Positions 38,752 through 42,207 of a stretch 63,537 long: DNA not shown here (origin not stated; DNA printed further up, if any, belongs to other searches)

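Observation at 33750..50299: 16.5-kb, 11-gene, single-strand, translationally coupled defence island around an SNF2 / DUF4391 / type III Mod-Res core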

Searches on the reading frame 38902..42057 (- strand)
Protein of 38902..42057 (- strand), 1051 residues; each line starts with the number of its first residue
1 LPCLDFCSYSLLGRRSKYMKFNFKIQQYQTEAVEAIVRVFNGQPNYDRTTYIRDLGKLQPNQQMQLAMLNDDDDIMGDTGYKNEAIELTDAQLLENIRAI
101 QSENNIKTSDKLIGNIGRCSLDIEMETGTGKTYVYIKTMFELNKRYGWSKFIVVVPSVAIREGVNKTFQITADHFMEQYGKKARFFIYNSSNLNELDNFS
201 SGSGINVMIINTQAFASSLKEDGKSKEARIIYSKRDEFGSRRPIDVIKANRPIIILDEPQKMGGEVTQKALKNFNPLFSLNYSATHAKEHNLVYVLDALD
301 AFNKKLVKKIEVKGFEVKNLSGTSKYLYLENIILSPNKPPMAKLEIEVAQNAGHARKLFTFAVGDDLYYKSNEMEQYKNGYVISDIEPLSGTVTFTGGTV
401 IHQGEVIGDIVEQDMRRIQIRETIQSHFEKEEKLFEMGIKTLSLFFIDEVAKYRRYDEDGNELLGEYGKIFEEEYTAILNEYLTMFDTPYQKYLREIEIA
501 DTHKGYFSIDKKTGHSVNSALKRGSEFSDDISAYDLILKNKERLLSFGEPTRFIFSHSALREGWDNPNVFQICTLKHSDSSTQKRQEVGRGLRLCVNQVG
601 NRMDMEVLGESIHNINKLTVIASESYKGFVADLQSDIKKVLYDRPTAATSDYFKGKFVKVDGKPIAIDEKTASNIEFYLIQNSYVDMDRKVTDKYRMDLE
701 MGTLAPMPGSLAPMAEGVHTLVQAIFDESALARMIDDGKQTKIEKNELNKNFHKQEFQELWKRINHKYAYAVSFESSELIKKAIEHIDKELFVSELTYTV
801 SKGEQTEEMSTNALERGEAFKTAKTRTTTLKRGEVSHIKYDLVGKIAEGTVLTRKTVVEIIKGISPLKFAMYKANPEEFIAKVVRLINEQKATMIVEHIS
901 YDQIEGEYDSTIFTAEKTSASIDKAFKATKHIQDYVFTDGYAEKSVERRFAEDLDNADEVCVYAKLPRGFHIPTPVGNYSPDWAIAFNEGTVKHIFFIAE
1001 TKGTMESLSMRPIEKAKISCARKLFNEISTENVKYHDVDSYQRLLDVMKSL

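Call 4: search_protein_families(library=pfam, proteins=[window:38902-42057:-], max_evalue=0.01)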
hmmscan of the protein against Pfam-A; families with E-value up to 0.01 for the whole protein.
window:38902-42057:- (1051 aa): 3 families
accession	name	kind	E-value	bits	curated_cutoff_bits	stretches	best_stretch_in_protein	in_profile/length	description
PF19778.5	RE_endonuc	-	3.2e-29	101.4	23.4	1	936-1039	4-106/108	Endonuclease domain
PF04851.21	ResIII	-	1.7e-14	54.5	22.5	1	119-286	24-162/164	Type III restriction enzyme, res subunit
PF00270.35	DEAD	-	5.1e-06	26.8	26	1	123-286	19-160/167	DEAD/DEAH box helicase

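Call 5: search_protein_families(library=padloc, proteins=[window:38902-42057:-], max_evalue=0.001)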
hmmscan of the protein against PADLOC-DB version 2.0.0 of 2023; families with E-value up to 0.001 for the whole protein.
window:38902-42057:- (1051 aa): 6 families
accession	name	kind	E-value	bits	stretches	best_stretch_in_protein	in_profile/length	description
PDLC03647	REase_III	-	1.6e-290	964.7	1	19-1049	1-987/989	Type III restriction enzyme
PDLC03649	REase_III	-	5.3e-99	330.4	1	78-1050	35-969/973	Type III restriction enzyme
PDLC03653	REase_III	-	2e-08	30.9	0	245-295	254-307/883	Type III restriction enzyme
PDLC03648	REase_III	-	7.7e-08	28.9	1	551-642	311-395/871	Type III restriction enzyme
PDLC03650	REase_III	-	1.2e-07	28.6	1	550-596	377-423/898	Type III restriction enzyme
PDLC02707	PbeA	-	0.00027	17.7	1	123-218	273-366/672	PbeA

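Call 6: search_protein_families(library=ncbifam, proteins=[window:38902-42057:-], max_evalue=0.001)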
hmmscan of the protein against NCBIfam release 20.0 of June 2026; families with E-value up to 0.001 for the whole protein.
window:38902-42057:- (1051 aa): 2 families
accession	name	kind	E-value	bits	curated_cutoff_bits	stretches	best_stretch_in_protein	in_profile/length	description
NF012027.0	PRK15483.1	equivalog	6.9e-114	381.7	564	1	19-1049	1-980/986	type III restriction-modification system endonuclease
NF046055.1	restr_BPTD_3080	equivalog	4.4e-07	28.2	800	0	543-595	569-618/970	BPTD_3080 family restriction endonuclease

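Call 60: find_homologous_proteins(query=window:38902-42003:-, max_evalue=1e-20)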
Query window:38902-42003:- (1033 aa): 8000 proteins with E <= 1e-20 among 8000 candidates; the best 120 are listed.
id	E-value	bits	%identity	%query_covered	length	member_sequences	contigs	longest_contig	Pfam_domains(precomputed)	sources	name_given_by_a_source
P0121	0.0e+0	2243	97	100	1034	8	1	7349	PF00270.36,PF19778.6,PF04851.22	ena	-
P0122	0.0e+0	2239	97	100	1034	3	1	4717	PF00270.36,PF19778.6,PF04851.22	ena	-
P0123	0.0e+0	2132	91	100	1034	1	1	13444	PF00270.36,PF19778.6,PF04851.22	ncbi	-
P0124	0.0e+0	2131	91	100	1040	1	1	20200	PF00270.36,PF19778.6,PF04851.22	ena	-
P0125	0.0e+0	2116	90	100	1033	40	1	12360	PF00270.36,PF19778.6,PF04851.22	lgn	-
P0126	0.0e+0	2113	90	100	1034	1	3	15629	PF00270.36,PF19778.6,PF04851.22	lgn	-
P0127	0.0e+0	2113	90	100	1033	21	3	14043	PF00270.36,PF19778.6,PF04851.22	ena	-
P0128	0.0e+0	2105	90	100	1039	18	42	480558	PF00270.36,PF19778.6,PF04851.22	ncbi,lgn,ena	-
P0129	0.0e+0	2099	89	100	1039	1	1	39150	PF00270.36,PF19778.6,PF04851.22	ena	-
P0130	0.0e+0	2095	89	100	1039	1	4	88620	PF00270.36,PF19778.6,PF04851.22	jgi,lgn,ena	-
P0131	0.0e+0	2094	89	100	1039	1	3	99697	PF00270.36,PF19778.6,PF04851.22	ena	-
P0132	0.0e+0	2093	89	100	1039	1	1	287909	PF00270.36,PF19778.6,PF04851.22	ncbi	-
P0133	0.0e+0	2091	89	100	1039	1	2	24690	PF00270.36,PF19778.6,PF04851.22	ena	-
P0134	0.0e+0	2090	89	100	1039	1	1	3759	PF00270.36,PF19778.6,PF04851.22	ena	-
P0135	0.0e+0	2089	89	100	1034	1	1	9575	PF00270.36,PF19778.6,PF04851.22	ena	-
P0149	0.0e+0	2071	88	100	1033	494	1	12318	PF00270.36,PF19778.6,PF04851.22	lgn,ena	-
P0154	0.0e+0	2066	88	100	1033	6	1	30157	PF00270.36,PF19778.6,PF04851.22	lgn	-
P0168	0.0e+0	2055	87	100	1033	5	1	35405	PF00270.36,PF19778.6,PF04851.22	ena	-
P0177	0.0e+0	2026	86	100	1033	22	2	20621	PF00270.36,PF19778.6,PF04851.22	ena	-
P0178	0.0e+0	2025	86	100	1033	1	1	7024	PF00270.36,PF19778.6,PF04851.22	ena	-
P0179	0.0e+0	2024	86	100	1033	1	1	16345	PF00270.36,PF19778.6,PF04851.22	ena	-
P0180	0.0e+0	2022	86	100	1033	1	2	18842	PF00270.36,PF19778.6,PF04851.22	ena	-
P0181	0.0e+0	2021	86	100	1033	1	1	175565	PF00270.36,PF19778.6,PF04851.22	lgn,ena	-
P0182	0.0e+0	2021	86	100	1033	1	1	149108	PF00270.36,PF19778.6,PF04851.22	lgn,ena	-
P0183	0.0e+0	2021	86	100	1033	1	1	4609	PF00270.36,PF19778.6,PF04851.22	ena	-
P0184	0.0e+0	2020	86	100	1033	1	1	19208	PF00270.36,PF19778.6,PF04851.22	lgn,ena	-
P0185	0.0e+0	2020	86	100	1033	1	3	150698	PF00270.36,PF19778.6,PF04851.22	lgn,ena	-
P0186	0.0e+0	2019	86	100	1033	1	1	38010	PF00270.36,PF19778.6,PF04851.22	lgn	-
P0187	0.0e+0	2019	86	100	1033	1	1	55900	PF00270.36,PF19778.6,PF04851.22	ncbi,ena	-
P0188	0.0e+0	2019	86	100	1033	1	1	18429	PF00270.36,PF19778.6,PF04851.22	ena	-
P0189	0.0e+0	2019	86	100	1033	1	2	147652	PF00270.36,PF19778.6,PF04851.22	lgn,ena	-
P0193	0.0e+0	2001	85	100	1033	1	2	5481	PF00270.36,PF19778.6,PF04851.22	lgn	-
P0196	0.0e+0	1975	84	100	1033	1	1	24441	PF00270.36,PF19778.6,PF04851.22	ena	-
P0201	0.0e+0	1896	80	100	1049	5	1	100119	PF00270.36,PF19778.6,PF04851.22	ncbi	-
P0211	0.0e+0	1756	75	100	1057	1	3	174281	PF00270.36,PF19778.6,PF04851.22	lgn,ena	-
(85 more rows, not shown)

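Call 61: find_encoding_contigs(protein=P0128, flank=10000, max_places=4)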
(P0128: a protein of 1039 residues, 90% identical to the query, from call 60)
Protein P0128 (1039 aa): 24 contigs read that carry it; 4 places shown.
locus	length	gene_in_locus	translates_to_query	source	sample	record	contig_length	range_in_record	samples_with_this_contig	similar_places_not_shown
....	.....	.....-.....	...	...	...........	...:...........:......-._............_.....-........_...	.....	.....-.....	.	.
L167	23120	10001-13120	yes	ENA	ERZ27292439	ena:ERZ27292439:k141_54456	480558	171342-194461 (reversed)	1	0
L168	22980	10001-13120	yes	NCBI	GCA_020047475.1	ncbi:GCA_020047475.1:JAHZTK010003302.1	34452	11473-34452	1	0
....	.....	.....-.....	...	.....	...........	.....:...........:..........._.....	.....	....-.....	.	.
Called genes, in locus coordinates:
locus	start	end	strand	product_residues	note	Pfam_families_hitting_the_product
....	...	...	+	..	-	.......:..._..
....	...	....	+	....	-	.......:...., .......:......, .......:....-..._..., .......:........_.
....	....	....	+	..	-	-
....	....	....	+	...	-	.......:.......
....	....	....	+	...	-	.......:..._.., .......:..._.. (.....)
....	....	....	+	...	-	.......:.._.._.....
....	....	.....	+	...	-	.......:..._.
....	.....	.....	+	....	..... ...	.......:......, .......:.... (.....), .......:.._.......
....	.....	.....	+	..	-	-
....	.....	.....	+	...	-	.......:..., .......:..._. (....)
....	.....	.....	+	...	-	-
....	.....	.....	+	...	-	-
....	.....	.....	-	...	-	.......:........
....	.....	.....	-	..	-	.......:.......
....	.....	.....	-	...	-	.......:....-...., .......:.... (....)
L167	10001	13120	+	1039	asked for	PF04851:ResIII, PF00270:DEAD (faint), PF19778:RE_endonuc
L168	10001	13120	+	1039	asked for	PF04851:ResIII, PF00270:DEAD (faint), PF19778:RE_endonuc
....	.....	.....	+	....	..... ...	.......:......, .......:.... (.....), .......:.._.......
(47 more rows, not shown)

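Call 62: find_encoding_contigs(protein=P0211, flank=10000, max_places=2)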
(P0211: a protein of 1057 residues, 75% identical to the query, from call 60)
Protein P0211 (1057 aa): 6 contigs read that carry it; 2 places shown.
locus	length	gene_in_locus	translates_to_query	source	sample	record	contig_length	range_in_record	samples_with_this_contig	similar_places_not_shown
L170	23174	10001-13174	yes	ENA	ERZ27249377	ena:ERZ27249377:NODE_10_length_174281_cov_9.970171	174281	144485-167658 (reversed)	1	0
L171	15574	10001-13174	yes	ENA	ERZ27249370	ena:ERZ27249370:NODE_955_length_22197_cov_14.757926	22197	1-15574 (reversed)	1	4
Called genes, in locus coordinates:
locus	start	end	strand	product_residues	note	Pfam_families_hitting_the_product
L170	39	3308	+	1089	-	PF00176:SNF2-rel_dom, PF04851:ResIII, PF00271:Helicase_C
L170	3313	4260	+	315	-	-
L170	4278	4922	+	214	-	PF14335:DUF4391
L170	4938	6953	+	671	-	-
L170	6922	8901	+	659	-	PF01555:N6_N4_Mtase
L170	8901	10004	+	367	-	PF17761:DUF1016_N, PF06250:YhcG_C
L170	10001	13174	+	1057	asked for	PF04851:ResIII, PF00270:DEAD (faint), PF19778:RE_endonuc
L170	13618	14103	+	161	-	-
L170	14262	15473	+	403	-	PF00872:Transposase_mut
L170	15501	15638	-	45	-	PF04221:RelB (weak)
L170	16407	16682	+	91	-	-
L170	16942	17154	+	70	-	-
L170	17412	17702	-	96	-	PF09827:CRISPR_Cas2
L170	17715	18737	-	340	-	PF01867:Cas_Cas1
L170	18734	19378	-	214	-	PF01930:Cas_Cas4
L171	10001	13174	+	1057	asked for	PF04851:ResIII, PF00270:DEAD (faint), PF19778:RE_endonuc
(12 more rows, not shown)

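Call 63: find_encoding_contigs(protein=P0201, flank=10000, max_places=2)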
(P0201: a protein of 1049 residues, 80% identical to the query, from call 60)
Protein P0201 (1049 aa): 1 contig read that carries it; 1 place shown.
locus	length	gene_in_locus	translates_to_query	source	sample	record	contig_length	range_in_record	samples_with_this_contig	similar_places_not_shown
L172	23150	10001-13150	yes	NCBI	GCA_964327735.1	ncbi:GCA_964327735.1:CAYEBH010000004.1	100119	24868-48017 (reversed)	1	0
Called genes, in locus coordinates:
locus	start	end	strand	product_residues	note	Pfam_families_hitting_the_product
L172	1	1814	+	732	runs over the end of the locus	PF08241:Methyltransf_11 (faint), PF08242:Methyltransf_12 (weak), PF13649:Methyltransf_25 (weak), PF01501:Glyco_transf_8, PF18404:Glyco_transf_24 (weak), PF00652:Ricin_B_lectin (weak), PF14200:RicinB_lectin_2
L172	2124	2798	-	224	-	-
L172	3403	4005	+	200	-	PF01844:HNH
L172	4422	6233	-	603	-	PF03235:GmrSD_N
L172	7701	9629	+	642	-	PF01555:N6_N4_Mtase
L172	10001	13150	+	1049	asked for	PF00270:DEAD (weak), PF04851:ResIII, PF19778:RE_endonuc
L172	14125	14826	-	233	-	PF10592:AIPR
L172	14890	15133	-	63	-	-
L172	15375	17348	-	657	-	PF09491:RE_AlwI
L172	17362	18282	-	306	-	PF02086:MethyltransfD12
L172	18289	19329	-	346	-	PF02086:MethyltransfD12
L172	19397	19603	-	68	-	PF13560:HTH_31, PF12844:HTH_19, PF01381:HTH_3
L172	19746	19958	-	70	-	PF14198:TnpV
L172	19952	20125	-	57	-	-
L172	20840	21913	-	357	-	PF14657:Arm-DNA-bind_4, PF14659:Phage_int_SAM_3, PF00589:Phage_integrase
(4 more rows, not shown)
